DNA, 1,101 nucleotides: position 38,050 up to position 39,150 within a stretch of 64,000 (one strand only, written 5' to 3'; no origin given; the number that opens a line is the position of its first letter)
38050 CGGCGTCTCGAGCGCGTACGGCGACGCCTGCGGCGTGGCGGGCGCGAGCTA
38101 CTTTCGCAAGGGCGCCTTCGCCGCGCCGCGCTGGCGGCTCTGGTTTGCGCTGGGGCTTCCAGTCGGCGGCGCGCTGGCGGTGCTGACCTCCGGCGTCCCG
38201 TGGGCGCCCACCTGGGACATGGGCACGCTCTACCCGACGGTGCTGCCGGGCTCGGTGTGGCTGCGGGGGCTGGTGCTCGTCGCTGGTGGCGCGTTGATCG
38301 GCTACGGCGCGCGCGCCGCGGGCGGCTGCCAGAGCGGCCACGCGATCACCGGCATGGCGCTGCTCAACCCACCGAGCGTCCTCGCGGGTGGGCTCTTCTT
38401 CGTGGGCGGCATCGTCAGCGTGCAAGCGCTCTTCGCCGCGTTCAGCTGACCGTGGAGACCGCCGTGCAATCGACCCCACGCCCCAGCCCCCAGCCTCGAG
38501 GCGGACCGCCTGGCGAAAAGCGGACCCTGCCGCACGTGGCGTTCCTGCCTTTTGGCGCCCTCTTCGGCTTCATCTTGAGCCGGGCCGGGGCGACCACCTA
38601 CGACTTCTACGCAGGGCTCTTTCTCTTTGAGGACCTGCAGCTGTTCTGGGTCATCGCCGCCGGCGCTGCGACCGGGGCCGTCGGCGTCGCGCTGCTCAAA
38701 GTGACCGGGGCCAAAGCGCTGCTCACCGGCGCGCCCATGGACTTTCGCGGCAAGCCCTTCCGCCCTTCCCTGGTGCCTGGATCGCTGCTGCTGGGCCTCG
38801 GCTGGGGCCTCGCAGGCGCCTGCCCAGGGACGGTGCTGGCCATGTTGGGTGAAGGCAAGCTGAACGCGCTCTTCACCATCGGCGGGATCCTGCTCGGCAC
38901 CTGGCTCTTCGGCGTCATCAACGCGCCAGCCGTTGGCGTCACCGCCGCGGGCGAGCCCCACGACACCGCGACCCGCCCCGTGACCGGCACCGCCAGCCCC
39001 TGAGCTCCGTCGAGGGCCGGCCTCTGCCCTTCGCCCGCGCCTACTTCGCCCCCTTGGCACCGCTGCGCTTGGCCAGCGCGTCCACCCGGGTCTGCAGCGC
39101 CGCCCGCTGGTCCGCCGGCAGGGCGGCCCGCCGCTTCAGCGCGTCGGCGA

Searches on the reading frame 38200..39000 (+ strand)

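Call 51: search_protein_families(library=pfam, proteins=[window:38200-39000:+], max_evalue=0.0001)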
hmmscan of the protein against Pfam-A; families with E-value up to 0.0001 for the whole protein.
window:38200-39000:+ (267 aa): 2 families
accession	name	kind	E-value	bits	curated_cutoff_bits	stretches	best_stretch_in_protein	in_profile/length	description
PF04143.19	Sulf_transp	-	2.5e-08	34.3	27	1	138-238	11-104/310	Sulphur transport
PF20398.3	DUF6691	-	4e-07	30.8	27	1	143-241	31-134/142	Family of unknown function (DUF6691)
